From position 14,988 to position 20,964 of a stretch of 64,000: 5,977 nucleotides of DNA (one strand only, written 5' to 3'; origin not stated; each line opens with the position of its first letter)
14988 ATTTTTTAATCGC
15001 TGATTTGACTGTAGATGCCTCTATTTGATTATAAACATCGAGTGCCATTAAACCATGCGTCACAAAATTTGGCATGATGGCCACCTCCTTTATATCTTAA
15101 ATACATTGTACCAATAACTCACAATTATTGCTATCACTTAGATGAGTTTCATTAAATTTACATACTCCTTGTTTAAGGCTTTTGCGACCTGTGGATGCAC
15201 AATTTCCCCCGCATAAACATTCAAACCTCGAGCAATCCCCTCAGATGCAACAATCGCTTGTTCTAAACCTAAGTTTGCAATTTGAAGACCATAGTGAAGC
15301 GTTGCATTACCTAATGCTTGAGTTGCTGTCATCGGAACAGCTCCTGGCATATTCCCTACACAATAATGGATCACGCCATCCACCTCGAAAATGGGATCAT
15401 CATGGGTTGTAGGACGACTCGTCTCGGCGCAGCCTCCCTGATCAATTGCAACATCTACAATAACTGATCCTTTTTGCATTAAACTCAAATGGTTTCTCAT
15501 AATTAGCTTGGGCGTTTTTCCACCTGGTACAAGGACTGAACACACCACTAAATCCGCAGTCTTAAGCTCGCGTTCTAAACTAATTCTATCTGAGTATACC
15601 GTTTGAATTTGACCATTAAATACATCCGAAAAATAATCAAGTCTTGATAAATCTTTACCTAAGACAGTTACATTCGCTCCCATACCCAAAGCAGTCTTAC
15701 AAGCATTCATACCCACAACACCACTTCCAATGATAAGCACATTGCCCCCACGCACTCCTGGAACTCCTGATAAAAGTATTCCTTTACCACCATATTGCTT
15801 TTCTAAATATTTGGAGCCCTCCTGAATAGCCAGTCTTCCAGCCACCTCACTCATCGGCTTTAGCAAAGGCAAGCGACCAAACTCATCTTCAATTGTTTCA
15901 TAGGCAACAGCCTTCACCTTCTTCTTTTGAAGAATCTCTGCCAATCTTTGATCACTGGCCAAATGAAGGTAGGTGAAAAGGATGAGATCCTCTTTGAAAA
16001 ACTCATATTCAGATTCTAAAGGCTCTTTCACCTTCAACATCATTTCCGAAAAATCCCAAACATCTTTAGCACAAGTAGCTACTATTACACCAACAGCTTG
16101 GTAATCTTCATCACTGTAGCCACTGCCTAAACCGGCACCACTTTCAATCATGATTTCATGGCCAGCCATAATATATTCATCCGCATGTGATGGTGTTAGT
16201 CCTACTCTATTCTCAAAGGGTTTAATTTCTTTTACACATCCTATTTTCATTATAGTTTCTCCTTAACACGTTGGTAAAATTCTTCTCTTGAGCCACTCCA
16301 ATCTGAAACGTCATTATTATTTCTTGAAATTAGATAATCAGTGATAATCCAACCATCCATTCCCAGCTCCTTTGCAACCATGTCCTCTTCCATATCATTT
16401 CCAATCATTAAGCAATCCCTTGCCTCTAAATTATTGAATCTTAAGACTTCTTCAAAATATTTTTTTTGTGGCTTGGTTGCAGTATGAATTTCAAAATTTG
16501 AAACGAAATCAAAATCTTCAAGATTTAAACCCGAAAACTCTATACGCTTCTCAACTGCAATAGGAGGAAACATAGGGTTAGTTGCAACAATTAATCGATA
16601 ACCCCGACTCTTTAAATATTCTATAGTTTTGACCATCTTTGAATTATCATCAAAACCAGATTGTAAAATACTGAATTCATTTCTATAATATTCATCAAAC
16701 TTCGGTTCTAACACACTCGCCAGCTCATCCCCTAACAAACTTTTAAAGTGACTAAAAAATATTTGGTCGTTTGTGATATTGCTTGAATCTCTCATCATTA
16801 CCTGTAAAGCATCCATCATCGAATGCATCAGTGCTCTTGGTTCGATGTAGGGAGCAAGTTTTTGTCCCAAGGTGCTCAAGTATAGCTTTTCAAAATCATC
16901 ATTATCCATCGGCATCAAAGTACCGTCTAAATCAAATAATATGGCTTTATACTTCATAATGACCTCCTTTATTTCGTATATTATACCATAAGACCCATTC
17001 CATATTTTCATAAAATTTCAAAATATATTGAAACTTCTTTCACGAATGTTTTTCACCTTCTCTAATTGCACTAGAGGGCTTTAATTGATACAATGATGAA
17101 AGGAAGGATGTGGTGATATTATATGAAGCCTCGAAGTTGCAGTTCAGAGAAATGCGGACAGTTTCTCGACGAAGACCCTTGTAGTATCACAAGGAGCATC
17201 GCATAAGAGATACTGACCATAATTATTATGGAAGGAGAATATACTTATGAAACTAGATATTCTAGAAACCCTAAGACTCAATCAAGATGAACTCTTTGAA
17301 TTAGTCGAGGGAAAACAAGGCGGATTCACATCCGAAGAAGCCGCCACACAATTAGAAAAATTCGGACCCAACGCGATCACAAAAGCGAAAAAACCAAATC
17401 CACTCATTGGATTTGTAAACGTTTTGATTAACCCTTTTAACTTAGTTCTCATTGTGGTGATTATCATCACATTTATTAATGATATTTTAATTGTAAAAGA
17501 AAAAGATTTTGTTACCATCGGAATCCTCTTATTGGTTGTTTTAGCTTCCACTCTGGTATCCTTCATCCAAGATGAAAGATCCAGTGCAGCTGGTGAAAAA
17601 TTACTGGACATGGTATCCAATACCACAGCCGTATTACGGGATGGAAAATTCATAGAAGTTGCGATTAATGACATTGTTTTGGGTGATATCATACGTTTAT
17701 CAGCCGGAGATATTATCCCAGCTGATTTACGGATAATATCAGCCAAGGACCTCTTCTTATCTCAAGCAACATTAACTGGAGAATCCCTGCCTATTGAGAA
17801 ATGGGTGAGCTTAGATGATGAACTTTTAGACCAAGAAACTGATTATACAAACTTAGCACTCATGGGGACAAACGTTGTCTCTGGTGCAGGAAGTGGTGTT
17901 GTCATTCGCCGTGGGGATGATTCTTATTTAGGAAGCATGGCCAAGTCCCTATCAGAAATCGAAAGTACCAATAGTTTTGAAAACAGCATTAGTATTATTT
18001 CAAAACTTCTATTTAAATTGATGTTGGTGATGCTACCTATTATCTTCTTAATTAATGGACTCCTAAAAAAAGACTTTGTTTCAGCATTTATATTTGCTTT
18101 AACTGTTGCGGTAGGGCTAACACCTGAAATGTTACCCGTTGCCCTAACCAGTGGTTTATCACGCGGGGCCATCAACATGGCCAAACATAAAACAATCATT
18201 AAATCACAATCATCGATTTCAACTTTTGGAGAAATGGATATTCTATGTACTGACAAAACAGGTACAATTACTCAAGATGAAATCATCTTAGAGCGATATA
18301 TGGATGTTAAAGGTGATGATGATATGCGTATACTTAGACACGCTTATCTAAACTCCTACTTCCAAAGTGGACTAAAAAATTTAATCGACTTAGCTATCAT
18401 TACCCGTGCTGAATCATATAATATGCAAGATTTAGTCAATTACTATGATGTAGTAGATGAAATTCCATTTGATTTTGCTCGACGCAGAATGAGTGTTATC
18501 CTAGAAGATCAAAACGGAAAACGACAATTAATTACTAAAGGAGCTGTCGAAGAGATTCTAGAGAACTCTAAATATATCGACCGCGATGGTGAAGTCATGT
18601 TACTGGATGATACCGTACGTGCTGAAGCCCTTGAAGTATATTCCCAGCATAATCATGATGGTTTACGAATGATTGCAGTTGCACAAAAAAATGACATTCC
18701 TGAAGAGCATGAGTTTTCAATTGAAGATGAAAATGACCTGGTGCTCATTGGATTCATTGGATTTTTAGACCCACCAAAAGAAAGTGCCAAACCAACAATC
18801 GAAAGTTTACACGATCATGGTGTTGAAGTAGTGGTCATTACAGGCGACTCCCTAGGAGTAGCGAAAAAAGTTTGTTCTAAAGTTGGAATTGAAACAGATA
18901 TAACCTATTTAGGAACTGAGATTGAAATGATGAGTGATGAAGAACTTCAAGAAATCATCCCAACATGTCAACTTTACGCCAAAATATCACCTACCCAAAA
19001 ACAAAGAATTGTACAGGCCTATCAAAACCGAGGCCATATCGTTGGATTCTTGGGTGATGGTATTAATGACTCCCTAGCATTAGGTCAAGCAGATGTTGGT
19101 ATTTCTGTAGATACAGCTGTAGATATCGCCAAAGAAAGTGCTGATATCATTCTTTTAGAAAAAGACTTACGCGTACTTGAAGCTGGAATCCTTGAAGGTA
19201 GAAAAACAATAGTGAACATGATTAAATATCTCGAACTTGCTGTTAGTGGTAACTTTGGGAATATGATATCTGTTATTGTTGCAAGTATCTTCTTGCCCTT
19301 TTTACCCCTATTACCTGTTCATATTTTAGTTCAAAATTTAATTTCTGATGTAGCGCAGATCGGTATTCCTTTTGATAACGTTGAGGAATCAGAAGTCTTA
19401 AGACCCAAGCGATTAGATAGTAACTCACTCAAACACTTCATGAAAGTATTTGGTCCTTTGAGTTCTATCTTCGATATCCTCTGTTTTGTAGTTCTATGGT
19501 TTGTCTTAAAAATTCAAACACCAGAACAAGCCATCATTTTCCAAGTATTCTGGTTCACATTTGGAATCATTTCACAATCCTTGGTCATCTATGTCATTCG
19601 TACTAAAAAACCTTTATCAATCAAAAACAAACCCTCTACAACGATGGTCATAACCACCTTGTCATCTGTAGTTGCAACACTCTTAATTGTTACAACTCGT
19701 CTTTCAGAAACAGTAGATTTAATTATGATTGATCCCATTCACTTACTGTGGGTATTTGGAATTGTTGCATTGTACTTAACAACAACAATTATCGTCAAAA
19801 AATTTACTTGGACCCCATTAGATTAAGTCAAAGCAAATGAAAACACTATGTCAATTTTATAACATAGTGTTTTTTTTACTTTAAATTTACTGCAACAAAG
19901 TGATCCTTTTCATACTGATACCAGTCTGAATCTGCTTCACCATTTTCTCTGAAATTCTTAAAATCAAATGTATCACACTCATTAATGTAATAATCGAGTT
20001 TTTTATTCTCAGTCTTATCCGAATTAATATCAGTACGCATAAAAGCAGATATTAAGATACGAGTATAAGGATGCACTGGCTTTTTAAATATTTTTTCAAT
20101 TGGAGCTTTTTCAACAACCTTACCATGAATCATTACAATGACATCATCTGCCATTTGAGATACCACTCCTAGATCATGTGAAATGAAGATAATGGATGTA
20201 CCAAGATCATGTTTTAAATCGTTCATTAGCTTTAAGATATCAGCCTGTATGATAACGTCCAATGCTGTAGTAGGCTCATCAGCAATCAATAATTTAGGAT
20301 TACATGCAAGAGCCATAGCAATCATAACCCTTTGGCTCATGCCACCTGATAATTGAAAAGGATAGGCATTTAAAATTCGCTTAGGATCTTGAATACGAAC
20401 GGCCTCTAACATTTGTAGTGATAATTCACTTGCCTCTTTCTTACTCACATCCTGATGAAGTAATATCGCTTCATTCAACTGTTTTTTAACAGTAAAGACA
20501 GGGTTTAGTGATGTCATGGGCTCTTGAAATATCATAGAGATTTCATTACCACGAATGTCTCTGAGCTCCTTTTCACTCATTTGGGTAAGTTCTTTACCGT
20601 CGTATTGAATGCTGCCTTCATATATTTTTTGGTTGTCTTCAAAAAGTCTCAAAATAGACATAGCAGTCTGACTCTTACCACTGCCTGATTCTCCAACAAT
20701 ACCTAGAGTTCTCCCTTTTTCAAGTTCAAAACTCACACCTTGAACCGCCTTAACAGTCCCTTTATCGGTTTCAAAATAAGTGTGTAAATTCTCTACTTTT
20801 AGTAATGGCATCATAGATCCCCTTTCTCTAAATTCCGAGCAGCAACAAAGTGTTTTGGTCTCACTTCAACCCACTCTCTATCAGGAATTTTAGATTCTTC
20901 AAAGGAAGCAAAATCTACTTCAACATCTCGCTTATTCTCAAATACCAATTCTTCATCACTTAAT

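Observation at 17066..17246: mgtA has a structured leader of about 145 nt with MgtL-like uORFs instead of an M-box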

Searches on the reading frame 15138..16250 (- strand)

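Call 5: search_protein_families(library=pfam, proteins=[window:15138-16250:-])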
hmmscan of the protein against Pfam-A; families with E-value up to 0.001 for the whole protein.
window:15138-16250:- (370 aa): 5 families
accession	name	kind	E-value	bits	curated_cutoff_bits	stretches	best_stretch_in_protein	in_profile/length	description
PF01262.27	AlaDh_PNT_C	-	5.6e-80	268.2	23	1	141-352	1-213/214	Alanine dehydrogenase/PNT, C-terminal domain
PF05222.21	AlaDh_PNT_N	-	1.1e-42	145.9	30.4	1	4-137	1-136/136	Alanine dehydrogenase/PNT, N-terminal domain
PF02826.25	2-Hacid_dh_C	-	4.3e-08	33.2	25.1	1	166-268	34-127/178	D-isomer specific 2-hydroxyacid dehydrogenase, NAD binding domain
PF13241.12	NAD_binding_7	-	7e-06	27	22.1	1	166-238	5-68/104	Putative NAD(P)-binding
PF01488.26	Shikimate_DH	-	0.00021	21.8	24.3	1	166-268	10-112/138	Shikimate / quinate 5-dehydrogenase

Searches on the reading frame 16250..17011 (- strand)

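Call 5: search_protein_families(library=pfam, proteins=[window:16250-17011:-])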
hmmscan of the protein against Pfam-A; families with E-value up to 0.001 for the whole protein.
window:16250-17011:- (253 aa): 2 families
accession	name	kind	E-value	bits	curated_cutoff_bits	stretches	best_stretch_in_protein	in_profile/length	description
PF00702.32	Hydrolase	-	2e-12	48.3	26.4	1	21-211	1-184/191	haloacid dehalogenase-like hydrolase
PF13419.12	HAD_2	-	6.6e-10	39.8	23.8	1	24-219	1-174/178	Haloacid dehalogenase-like hydrolase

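Call 7: search_protein_families(library=ncbifam, proteins=[window:16250-17011:-])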
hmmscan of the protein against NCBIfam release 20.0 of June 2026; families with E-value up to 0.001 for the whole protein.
window:16250-17011:- (253 aa): 17 families
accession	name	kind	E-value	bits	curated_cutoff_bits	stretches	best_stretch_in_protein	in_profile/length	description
TIGR02253.1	CTE7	subfamily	6.2e-16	58.8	169.75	1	22-231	3-201/221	TIGR02253 family HAD-type hydrolase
TIGR02254.1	YjjG_YfnB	equivalog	1.6e-10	40.8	159.9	1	21-219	1-192/223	YjjG family noncanonical pyrimidine nucleotidase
NF052576.1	PymNtasePynAStpc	equivalog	9.7e-10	38.4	350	1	19-212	1-188/229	pyrimidine 5'-nucleotidase PynA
NF009695.0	PRK13222.1-2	equivalog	5.6e-09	35.8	225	1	18-217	3-187/226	phosphoglycolate phosphatase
TIGR02252.1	DREG-2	subfamily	2e-08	34.3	155.2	1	22-221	1-202/203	HAD hydrolase, REG-2-like, family IA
NF009804.0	PRK13288.1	equivalog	6.8e-08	32.2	218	1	19-213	1-170/215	pyrophosphatase PpaX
TIGR01662.1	HAD-SF-IIIA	subfamily_domain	8.7e-08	32.4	44.6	1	125-219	29-134/141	HAD-IIIA family hydrolase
TIGR02247.1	HAD-1A3-hyp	subfamily_domain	1e-07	31.9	125.4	1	21-220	2-192/211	epoxide hydrolase N-terminal domain-like phosphatase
TIGR01549.1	HAD-SF-IA-v1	subfamily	1.3e-06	28.9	23.3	1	109-213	47-144/149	HAD-IA family hydrolase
TIGR01993.1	Pyr-5-nucltdase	equivalog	4.4e-06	26.6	142.9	1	24-219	3-179/183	pyrimidine 5'-nucleotidase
TIGR01458.1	HAD-SF-IIA-hyp3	hypoth_equivalog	4.7e-06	26.1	175.95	1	166-221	165-221/257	TIGR01458 family HAD-type hydrolase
TIGR01668.1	YqeG_hyp_ppase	hypoth_equivalog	8.6e-06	25.4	89.1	0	129-230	51-142/170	YqeG family HAD IIIA-type phosphatase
TIGR01428.1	HAD_type_II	equivalog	2.8e-05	24.2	125.4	1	22-223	2-190/197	haloacid dehalogenase type II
TIGR01656.1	Histidinol-ppas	subfamily_domain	3.2e-05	23.9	84.15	0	176-220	98-142/149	histidinol-phosphate phosphatase domain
TIGR01449.2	PGP_bact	equivalog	0.00016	21.3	180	1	25-220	2-181/213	phosphoglycolate phosphatase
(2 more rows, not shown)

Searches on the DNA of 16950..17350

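Call 4: search_rna_families(source=window, start=16950, end=17350, threshold=evalue, max_evalue=10, show_alignments=3)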
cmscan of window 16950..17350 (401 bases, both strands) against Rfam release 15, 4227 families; matches with E-value up to 10: 2.
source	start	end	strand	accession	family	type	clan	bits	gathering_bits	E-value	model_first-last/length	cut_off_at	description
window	17054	17091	+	RF01348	CRISPR-DR38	Gene; CRISPR;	-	15.3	44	7.1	1-35/35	no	CRISPR RNA direct repeat element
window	17089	17114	+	RF01140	sR20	Gene; snRNA; snoRNA; CD-box;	-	12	44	9.7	1-56/56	no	Small nucleolar RNA sR20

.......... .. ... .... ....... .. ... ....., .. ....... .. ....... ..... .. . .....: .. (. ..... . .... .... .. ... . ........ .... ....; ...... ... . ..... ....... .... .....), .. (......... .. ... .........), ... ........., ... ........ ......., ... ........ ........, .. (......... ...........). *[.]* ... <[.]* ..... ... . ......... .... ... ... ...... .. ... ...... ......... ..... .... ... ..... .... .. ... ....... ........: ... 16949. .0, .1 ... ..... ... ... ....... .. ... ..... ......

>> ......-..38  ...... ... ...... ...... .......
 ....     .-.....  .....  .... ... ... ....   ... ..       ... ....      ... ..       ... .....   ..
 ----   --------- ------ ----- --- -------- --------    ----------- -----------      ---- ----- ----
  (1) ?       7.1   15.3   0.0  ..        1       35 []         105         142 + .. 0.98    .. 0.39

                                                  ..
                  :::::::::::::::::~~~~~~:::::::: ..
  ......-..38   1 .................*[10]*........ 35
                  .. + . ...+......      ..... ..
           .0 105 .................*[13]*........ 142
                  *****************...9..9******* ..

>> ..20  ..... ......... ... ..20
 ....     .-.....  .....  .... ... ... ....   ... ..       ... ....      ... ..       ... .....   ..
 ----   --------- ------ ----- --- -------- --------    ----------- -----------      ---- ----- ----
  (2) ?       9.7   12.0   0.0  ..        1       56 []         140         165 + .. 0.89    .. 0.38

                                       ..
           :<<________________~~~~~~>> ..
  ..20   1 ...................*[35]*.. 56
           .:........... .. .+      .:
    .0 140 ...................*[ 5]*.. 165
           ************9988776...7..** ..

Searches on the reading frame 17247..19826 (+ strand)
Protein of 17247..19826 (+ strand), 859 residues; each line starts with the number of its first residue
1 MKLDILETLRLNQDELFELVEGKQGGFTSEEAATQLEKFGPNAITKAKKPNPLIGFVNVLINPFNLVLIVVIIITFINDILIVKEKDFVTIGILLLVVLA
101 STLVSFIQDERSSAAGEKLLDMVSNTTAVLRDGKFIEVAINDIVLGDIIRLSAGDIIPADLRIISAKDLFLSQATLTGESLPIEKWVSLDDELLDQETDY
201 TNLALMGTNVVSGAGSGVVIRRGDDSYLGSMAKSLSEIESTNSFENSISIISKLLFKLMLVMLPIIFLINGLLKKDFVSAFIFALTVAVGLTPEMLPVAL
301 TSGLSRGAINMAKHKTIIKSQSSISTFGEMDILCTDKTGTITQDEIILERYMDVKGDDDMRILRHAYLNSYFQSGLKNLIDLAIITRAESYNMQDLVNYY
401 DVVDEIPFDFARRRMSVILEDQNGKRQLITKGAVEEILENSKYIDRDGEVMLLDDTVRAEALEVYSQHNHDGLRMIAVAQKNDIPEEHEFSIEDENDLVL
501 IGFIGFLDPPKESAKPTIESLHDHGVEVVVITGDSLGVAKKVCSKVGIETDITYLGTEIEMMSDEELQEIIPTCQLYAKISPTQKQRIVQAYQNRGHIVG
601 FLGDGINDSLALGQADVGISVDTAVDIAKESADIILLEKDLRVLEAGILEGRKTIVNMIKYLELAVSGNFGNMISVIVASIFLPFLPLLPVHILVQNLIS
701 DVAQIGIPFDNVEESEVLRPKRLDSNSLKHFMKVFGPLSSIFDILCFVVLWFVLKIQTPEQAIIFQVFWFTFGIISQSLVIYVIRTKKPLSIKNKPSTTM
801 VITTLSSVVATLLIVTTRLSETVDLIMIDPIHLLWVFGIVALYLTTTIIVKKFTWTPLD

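Call 5: search_protein_families(library=pfam, proteins=[window:17247-19826:+])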
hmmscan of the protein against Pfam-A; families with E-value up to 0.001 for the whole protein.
window:17247-19826:+ (859 aa): 6 families
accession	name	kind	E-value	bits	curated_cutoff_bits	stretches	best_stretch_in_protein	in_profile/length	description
PF00122.25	E1-E2_ATPase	-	2.7e-39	135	28.1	1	122-314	2-181/181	E1-E2 ATPase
PF00689.26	Cation_ATPase_C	-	2.5e-17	63.6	27.3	1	685-853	1-175/175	Cation transporting ATPase, C-terminus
PF00702.32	Hydrolase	-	1.5e-13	52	26.4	1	331-616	2-191/191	haloacid dehalogenase-like hydrolase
PF13246.12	Cation_ATPase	-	5.1e-10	39.7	21.7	1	380-444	24-91/91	Cation transport ATPase (P-type)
PF00690.31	Cation_ATPase_N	-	1.4e-09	37.9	20.4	1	14-74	7-68/69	Cation transporter/ATPase, N-terminus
PF08282.18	Hydrolase_3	-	0.00018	21.8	20.9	0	599-637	206-244/255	haloacid dehalogenase-like hydrolase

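Call 7: search_protein_families(library=ncbifam, proteins=[window:17247-19826:+])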
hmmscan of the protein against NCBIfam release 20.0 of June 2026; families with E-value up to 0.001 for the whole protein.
window:17247-19826:+ (859 aa): 20 families
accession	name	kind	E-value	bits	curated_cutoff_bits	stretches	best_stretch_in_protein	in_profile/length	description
TIGR01524.1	ATPase-IIIB_Mg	equivalog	7.9e-284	943.8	610.75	1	6-853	13-859/867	magnesium-translocating P-type ATPase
NF011702.0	PRK15122.1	subfamily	4.6e-273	908.4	975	1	12-853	35-898/907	magnesium-translocating P-type ATPase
TIGR01647.1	ATPase-IIIA_H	equivalog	3e-125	419.2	615.5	1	26-814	1-753/755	plasma-membrane proton-efflux P-type ATPase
TIGR01522.1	ATPase-IIA2_Ca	equivalog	6.4e-107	358.3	798.3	1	19-757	16-750/854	calcium-transporting P-type ATPase, PMR1-type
TIGR01116.1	ATPase-IIA1_Ca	equivalog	8.3e-87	292.1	703.4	2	393-850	366-780/799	calcium-translocating P-type ATPase, SERCA-type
TIGR01106.1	ATPase-IIC_X-K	subfamily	8.9e-79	265.5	946.1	3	10-347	19-361/997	Na,H/K antiporter P-type ATPase subunit alpha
TIGR01494.1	ATPase_P-type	subfamily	1.6e-77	261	62.3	4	568-692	357-476/478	HAD-IC family P-type ATPase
TIGR01523.1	ATPase-IID_K-Na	equivalog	1.6e-75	254.5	645.05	3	380-701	463-802/997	potassium/sodium efflux P-type ATPase, fungal-type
TIGR01517.1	ATPase-IIB_Ca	equivalog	1.5e-73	248.4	507.05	1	23-719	52-751/882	calcium-translocating P-type ATPase, PMCA-type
TIGR01657.1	P-ATPase-V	hypoth_equivalog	7.7e-61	205.8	618.25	3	21-359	134-477/1055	ATP13A2 family polyamine export P-type ATPase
TIGR01525.1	ATPase-IB_hvy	subfamily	3.5e-58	197.8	346.25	2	70-550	8-428/560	heavy metal translocating P-type ATPase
TIGR01511.1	ATPase-IB1_Cu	subfamily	6.4e-41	140.8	397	3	575-686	409-515/542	copper-translocating P-type ATPase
TIGR01512.1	ATPase-IB2_Cd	subfamily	2.2e-38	132.2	313.5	3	91-350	22-254/494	cadmium family heavy metal-translocating P-type ATPase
NF007952.0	PRK10671.1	equivalog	6.2e-29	100.7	1316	2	575-686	695-804/838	copper-exporting P-type ATPase CopA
TIGR01497.1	kdpB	equivalog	6.8e-29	100.4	527.9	1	48-640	22-552/675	potassium-transporting ATPase subunit KdpB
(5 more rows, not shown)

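Call 18: find_related_loci(query=window:17247-19826:+, collection=genome_contigs, flank=1500)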
Query window:17247-19826:+ (859 aa) in genome_contigs; peptide patterns used: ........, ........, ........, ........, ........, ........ (x = any residue, [..] = any of these).
125 stretches matched a pattern; 20 encode a relative of the query (tblastn E <= 1e-3); 20 distinct loci.
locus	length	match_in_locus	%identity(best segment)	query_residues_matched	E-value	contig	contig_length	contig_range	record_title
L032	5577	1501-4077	77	1-859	0e+0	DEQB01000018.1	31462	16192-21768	MAG TPA_asm: Erysipelothrix sp. UBA3377 UBA3377_contig_7450, whole genome shotgun sequence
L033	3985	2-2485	81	32-859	0e+0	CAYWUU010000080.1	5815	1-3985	MAG TPA_asm: uncultured Erysipelothrix sp. isolate binchicken_co312_202 genome assembly, contig: NODE_8081_length_5815_c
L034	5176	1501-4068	72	4-859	0e+0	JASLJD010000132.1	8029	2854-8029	MAG: Erysipelothrix sp. isolate UTK.bins.43 k141_4767167, whole genome shotgun sequence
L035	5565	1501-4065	72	5-859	0e+0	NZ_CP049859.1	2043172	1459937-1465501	Erysipelothrix sp. HDW6A chromosome, complete genome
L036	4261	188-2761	71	2-859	0e+0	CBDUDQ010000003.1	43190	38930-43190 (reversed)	MAG TPA_asm: uncultured Erysipelothrix sp. isolate ERR2919991_binner23_Refined_4 genome assembly, contig: ERZ25071631.5,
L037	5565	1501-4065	71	5-859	0e+0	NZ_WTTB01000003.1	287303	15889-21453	Erysipelothrix urinaevulpis strain 165301687 NODE_3_length_287303_cov_162.178459, whole genome shotgun sequence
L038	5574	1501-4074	71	2-859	0e+0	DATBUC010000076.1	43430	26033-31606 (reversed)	MAG TPA_asm: Erysipelothrix sp. isolate SMAG_U7473 k141_166556, whole genome shotgun sequence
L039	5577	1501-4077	71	2-859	0e+0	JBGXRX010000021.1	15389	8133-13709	MAG: Erysipelothrix sp. isolate Z2-37_MAG_44 Z2-37__58155, whole genome shotgun sequence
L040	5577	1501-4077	71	2-859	0e+0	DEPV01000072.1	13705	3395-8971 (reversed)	MAG TPA_asm: Erysipelothrix sp. UBA3383 UBA3383_contig_22968, whole genome shotgun sequence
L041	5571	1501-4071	70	4-855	0e+0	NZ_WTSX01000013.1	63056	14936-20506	Erysipelothrix anatis strain D17_0559-3-2-1 NODE_13_length_63056_cov_138.913013, whole genome shotgun sequence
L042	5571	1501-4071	70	4-855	0e+0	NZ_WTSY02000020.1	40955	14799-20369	Erysipelothrix aquatica strain VA92-K48 contig00020, whole genome shotgun sequence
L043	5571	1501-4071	70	4-855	0e+0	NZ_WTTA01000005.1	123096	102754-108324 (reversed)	Erysipelothrix aquatica strain 181008240 NODE_5_length_123096_cov_65.151843, whole genome shotgun sequence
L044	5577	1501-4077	85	1-859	0e+0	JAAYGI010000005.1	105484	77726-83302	MAG: Erysipelothrix sp. isolate AS09scLD_209 14127_AS09, whole genome shotgun sequence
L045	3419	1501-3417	81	1-639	0e+0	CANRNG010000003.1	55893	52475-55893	MAG: uncultured Erysipelothrix sp. isolate Lapin-021__bin66 genome assembly, contig: Lapin-021__NODE_691_length_55893_co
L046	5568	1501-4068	72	4-859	0e+0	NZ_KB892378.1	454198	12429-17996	Erysipelothrix tonsillarum DSM 14972 B096DRAFT_scaffold_1.2, whole genome shotgun sequence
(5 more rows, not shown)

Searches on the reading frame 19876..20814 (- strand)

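Call 5: search_protein_families(library=pfam, proteins=[window:19876-20814:-])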
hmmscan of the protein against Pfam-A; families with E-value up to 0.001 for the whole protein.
window:19876-20814:- (312 aa): 4 families
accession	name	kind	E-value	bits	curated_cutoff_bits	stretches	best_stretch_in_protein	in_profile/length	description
PF00005.33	ABC_tran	-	2.6e-31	109.5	25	1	25-183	2-137/137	ABC transporter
PF08352.17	oligo_HPY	-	4.2e-08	33.9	27.1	1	234-270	1-37/65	Oligopeptide/dipeptide transporter, C-terminal region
PF13304.12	AAA_21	-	3.1e-07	31.2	27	1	119-218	204-303/304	AAA domain, putative AbiEii toxin, Type IV TA system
PF02463.25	SMC_N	-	8.8e-06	25.7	40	1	36-227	26-210/220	RecF/RecN/SMC N terminal domain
